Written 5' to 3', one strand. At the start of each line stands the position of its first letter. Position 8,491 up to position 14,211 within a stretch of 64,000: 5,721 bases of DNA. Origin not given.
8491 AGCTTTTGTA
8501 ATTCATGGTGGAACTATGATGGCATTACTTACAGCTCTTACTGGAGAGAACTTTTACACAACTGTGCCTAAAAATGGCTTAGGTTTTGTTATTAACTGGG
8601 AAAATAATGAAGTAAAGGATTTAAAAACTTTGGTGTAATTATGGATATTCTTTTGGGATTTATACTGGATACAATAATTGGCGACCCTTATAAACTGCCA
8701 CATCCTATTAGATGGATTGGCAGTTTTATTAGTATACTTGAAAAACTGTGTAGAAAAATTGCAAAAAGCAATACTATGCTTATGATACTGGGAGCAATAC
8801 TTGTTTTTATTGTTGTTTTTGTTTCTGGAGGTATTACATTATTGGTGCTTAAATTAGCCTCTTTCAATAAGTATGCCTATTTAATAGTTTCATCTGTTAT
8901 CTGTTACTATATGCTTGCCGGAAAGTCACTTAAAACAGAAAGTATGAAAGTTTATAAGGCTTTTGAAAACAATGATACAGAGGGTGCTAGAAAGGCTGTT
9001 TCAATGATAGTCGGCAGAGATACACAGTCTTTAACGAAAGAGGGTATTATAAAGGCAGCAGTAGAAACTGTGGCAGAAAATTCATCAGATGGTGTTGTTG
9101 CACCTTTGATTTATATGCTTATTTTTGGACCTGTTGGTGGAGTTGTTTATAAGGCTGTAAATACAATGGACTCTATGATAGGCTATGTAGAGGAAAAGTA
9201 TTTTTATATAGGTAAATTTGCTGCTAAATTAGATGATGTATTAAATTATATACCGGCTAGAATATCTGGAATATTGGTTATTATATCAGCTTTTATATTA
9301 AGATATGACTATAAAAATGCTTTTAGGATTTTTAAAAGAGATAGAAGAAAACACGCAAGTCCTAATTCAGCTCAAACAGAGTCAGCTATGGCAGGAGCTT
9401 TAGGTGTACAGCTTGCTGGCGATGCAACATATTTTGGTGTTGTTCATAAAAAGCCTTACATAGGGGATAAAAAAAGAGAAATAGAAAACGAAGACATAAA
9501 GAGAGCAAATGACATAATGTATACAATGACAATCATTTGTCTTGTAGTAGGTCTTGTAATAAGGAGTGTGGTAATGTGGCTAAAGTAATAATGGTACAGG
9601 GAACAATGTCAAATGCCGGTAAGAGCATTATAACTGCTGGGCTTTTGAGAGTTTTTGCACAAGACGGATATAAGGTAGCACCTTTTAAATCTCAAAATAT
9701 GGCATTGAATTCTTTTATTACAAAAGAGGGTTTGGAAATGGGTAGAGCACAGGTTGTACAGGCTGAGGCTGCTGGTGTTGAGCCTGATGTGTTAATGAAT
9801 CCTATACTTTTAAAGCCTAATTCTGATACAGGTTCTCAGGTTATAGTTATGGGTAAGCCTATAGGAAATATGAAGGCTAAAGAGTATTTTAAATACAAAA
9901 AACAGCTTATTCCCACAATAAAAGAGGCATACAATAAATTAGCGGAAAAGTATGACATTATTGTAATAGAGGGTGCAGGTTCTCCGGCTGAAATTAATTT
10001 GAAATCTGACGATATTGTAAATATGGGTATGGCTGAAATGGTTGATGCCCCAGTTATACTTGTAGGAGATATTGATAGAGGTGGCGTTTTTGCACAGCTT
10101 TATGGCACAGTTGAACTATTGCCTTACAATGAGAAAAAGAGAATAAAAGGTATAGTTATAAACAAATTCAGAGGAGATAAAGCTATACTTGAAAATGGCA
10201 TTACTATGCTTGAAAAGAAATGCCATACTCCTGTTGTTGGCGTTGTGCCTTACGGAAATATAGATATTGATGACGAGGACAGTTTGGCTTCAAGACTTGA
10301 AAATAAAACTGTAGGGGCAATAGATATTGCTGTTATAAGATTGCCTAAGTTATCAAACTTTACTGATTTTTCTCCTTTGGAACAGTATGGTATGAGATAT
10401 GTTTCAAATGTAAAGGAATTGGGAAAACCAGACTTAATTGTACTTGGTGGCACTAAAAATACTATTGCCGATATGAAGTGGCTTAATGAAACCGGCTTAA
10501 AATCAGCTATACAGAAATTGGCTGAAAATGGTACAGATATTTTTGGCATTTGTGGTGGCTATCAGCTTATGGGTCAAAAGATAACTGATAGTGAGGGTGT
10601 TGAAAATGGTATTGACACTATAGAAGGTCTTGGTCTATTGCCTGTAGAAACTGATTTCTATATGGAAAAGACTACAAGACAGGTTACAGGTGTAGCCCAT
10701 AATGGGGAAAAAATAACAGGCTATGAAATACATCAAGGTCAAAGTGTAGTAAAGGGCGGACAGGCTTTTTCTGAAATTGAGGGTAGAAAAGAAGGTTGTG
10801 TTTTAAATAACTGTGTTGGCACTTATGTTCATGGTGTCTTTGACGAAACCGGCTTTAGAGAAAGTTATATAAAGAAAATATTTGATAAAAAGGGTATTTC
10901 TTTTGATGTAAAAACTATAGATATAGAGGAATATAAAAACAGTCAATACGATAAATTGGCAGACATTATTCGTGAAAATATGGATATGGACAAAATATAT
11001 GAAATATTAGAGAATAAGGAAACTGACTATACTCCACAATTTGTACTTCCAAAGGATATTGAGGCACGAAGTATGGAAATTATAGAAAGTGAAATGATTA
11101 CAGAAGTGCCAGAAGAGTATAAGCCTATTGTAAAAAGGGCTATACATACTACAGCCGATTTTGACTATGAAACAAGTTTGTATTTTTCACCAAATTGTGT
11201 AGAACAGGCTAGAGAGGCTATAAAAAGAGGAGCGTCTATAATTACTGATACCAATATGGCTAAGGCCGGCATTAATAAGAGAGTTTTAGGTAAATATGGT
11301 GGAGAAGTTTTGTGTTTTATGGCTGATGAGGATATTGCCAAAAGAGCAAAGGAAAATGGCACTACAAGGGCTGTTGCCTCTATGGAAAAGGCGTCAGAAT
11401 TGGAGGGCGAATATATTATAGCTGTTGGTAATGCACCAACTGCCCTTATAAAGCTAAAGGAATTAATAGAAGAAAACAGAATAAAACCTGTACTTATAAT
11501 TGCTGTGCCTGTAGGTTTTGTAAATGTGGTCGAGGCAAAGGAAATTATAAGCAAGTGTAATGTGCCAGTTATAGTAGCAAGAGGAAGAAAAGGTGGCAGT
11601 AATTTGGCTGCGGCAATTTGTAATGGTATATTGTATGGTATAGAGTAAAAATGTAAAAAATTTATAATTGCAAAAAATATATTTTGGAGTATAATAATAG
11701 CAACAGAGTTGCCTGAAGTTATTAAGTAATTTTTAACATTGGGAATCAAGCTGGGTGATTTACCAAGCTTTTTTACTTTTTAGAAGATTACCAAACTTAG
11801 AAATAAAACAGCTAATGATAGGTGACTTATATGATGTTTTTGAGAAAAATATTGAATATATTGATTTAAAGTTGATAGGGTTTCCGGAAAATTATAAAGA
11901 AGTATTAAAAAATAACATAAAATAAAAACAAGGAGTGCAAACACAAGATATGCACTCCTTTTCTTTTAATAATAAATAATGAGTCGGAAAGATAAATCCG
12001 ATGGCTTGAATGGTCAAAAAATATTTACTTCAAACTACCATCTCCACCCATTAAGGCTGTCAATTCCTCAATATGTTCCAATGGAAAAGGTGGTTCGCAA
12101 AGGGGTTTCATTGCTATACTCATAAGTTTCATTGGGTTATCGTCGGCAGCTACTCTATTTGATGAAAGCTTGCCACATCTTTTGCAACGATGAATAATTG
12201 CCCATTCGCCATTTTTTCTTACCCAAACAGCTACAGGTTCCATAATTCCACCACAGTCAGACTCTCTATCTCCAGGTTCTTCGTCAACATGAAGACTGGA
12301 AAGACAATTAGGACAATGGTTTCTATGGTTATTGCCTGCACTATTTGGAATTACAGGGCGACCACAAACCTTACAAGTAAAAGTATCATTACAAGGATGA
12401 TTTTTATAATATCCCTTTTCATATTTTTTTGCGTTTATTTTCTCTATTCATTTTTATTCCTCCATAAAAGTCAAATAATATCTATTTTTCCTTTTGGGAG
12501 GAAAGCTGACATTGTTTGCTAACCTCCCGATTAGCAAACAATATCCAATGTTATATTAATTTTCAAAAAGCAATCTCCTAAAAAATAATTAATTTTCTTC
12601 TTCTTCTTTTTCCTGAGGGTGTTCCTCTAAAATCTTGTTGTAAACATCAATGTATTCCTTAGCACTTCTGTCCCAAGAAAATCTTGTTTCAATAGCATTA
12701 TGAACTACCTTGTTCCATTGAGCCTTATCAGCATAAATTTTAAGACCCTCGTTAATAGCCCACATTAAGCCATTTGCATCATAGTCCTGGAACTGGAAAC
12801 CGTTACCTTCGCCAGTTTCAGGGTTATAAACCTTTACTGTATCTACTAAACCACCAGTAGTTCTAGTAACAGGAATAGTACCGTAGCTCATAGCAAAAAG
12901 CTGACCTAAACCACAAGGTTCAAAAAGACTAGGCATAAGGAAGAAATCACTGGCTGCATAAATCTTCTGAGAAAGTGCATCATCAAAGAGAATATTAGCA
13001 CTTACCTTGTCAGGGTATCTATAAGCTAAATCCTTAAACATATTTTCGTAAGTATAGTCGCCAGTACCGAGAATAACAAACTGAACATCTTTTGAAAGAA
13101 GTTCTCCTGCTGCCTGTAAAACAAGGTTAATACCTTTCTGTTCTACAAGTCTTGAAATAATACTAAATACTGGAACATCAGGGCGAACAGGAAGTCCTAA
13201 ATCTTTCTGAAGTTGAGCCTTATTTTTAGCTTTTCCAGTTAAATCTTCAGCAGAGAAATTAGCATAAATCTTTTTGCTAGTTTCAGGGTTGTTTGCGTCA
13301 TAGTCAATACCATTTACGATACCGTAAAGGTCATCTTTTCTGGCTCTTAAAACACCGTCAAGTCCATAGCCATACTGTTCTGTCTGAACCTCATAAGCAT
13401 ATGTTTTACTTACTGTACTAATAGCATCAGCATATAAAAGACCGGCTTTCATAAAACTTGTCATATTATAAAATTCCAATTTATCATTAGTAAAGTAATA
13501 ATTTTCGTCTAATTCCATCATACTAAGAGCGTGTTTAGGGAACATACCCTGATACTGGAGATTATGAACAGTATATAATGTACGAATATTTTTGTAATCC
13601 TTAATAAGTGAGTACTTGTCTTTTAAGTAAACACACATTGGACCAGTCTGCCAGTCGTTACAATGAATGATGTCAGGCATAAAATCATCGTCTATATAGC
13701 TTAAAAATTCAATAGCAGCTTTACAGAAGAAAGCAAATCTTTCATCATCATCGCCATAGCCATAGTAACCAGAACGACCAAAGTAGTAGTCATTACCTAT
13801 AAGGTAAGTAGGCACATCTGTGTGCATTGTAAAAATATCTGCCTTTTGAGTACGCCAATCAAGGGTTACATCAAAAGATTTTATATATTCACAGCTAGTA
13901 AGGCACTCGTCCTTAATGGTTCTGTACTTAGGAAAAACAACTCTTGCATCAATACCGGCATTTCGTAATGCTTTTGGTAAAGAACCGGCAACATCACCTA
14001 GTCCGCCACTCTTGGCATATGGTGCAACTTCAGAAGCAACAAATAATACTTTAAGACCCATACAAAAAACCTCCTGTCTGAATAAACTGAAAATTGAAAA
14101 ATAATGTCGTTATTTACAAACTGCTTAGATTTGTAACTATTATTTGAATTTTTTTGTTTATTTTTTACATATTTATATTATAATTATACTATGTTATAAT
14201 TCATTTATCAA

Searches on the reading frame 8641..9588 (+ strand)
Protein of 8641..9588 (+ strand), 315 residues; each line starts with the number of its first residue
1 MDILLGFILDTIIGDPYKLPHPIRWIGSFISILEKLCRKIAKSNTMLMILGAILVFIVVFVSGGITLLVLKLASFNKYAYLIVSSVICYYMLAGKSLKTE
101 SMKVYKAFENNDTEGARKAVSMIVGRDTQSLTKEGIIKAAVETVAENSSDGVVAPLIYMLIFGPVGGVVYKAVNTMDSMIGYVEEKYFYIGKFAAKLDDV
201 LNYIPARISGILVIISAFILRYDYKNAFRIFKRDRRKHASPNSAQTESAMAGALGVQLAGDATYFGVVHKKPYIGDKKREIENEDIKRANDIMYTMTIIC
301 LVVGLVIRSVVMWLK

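Call 62: search_protein_families(library=pfam, proteins=[window:8641-9588:+], max_evalue=0.001)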
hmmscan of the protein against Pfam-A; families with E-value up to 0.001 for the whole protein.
window:8641-9588:+ (315 aa): 1 family
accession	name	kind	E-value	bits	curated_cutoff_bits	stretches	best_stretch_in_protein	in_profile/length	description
PF03186.18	CobD_Cbib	-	1e-108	363.4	34.4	1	3-293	1-282/282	CobD/Cbib protein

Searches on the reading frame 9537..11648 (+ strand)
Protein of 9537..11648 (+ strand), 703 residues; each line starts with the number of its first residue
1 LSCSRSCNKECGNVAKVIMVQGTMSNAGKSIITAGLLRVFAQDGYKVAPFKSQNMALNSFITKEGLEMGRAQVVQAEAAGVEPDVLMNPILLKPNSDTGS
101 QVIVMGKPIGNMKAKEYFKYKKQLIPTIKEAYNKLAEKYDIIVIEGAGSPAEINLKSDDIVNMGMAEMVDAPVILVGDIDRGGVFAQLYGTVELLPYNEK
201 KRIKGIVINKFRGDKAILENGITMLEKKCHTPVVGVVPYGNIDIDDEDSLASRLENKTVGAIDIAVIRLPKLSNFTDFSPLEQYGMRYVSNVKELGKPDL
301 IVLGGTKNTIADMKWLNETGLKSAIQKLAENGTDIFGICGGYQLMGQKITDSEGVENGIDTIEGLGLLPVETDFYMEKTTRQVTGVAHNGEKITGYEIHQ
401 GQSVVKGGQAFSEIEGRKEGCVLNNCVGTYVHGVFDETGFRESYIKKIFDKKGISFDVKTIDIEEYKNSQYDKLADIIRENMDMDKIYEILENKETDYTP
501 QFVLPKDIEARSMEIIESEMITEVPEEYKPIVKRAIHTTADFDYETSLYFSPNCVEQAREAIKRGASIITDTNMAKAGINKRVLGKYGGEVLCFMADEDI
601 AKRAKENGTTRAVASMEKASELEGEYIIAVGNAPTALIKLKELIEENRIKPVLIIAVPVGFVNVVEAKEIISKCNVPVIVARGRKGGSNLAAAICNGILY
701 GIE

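Call 62: search_protein_families(library=pfam, proteins=[window:9537-11648:+], max_evalue=0.001)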
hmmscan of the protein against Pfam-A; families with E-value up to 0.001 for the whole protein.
window:9537-11648:+ (703 aa): 6 families
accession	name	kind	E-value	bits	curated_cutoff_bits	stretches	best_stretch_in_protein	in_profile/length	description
PF02570.20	CbiC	-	4.3e-75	252.1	22.5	1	507-700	1-195/196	Precorrin-8X methylmutase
PF07685.20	GATase_3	-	2.1e-54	184.6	27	1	263-438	1-194/196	CobB/CobQ-like glutamine amidotransferase domain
PF01656.29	CbiA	-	1e-22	80.8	25.4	1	18-240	1-112/125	CobQ/CobB/MinD/ParA nucleotide binding domain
PF13500.12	AAA_26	-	1e-20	74.9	27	1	17-239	2-190/198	AAA domain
PF03575.23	Peptidase_S51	-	1.7e-05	25.1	23.9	1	290-410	74-202/206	Peptidase family S51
PF00117.34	GATase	-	0.00034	20.8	22.8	0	295-351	40-91/190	Glutamine amidotransferase class-I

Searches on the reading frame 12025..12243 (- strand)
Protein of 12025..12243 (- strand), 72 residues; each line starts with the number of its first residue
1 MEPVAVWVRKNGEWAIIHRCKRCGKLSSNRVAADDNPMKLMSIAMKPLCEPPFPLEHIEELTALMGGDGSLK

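Call 62: search_protein_families(library=pfam, proteins=[window:12025-12243:-], max_evalue=0.001)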
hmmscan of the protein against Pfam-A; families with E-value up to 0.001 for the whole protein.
window:12025-12243:- (72 aa): 1 family
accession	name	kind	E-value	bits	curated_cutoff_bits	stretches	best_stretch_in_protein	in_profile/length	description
PF12647.12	RNHCP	-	1.7e-14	54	24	1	1-41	50-90/90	RNHCP domain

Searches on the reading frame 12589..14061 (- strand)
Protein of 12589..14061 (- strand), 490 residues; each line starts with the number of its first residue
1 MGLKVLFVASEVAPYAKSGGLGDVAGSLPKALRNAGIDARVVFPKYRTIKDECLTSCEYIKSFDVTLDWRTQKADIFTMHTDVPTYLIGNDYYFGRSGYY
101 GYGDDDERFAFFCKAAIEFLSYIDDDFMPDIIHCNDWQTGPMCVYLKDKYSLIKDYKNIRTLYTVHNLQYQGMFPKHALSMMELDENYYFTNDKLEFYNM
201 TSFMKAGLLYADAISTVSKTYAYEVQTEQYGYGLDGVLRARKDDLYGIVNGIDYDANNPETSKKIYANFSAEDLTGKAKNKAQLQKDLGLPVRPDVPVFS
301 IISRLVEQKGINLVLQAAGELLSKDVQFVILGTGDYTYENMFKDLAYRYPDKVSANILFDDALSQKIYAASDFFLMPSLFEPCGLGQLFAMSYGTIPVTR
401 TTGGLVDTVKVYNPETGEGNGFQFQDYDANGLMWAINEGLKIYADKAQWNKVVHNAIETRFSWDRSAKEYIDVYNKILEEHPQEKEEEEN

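Call 62: search_protein_families(library=pfam, proteins=[window:12589-14061:-], max_evalue=0.001)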
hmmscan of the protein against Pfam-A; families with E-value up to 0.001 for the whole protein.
window:12589-14061:- (490 aa): 5 families
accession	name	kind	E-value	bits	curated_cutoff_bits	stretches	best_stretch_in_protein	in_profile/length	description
PF08323.17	Glyco_transf_5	-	1.4e-83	280.7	22.7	1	4-239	1-238/239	Starch synthase catalytic domain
PF00534.26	Glycos_transf_1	-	9.9e-16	58.2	26.4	1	294-449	13-165/172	Glycosyl transferases group 1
PF13692.12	Glyco_trans_1_4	-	1.8e-13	51.4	27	1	297-438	2-138/142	Glycosyl transferases group 1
PF13579.12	Glyco_trans_4_4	-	7.8e-05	23.5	29.7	1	19-179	1-103/158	Glycosyl transferase 4-like domain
PF13439.12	Glyco_transf_4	-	0.00015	22.3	28.5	0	106-227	51-150/170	Glycosyltransferase Family 4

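Call 65: find_encoding_contigs(protein=window:12589-14061:-, flank=2000, max_places=10)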
Protein window:12589-14061:- (490 aa): 22 contigs read that carry it; 5 places shown.
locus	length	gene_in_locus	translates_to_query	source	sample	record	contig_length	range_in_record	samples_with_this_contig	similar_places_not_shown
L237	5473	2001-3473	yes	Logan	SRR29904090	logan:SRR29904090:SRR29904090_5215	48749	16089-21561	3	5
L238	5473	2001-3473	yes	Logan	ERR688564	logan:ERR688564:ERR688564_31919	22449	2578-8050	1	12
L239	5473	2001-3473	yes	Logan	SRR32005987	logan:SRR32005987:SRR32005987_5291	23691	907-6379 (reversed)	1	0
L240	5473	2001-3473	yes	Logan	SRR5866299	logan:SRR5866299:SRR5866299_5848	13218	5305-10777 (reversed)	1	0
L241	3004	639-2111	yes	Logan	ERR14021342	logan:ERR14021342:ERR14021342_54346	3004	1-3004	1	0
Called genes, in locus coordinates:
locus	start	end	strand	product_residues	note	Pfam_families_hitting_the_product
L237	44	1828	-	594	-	PF08439:Peptidase_M3_N, PF01432:Peptidase_M3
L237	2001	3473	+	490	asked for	PF08323:Glyco_transf_5, PF00534:Glycos_transf_1, PF13692:Glyco_trans_1_4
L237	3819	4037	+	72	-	PF12647:RNHCP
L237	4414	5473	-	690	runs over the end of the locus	PF01656:CbiA, PF13500:AAA_26, PF07685:GATase_3, PF03575:Peptidase_S51 (faint), PF02570:CbiC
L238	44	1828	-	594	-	PF08439:Peptidase_M3_N, PF01432:Peptidase_M3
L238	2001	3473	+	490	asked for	PF08323:Glyco_transf_5, PF00534:Glycos_transf_1, PF13692:Glyco_trans_1_4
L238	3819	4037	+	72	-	PF12647:RNHCP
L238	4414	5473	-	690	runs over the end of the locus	PF01656:CbiA, PF13500:AAA_26, PF07685:GATase_3, PF03575:Peptidase_S51 (faint), PF02570:CbiC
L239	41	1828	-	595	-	PF08439:Peptidase_M3_N, PF01432:Peptidase_M3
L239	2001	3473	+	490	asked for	PF08323:Glyco_transf_5, PF00534:Glycos_transf_1, PF13692:Glyco_trans_1_4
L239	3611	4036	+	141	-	PF12647:RNHCP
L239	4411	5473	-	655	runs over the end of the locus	?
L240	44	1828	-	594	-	PF08439:Peptidase_M3_N, PF01432:Peptidase_M3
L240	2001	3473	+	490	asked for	PF08323:Glyco_transf_5, PF00534:Glycos_transf_1, PF13692:Glyco_trans_1_4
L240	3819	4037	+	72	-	PF12647:RNHCP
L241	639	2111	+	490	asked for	PF08323:Glyco_transf_5, PF00534:Glycos_transf_1, PF13692:Glyco_trans_1_4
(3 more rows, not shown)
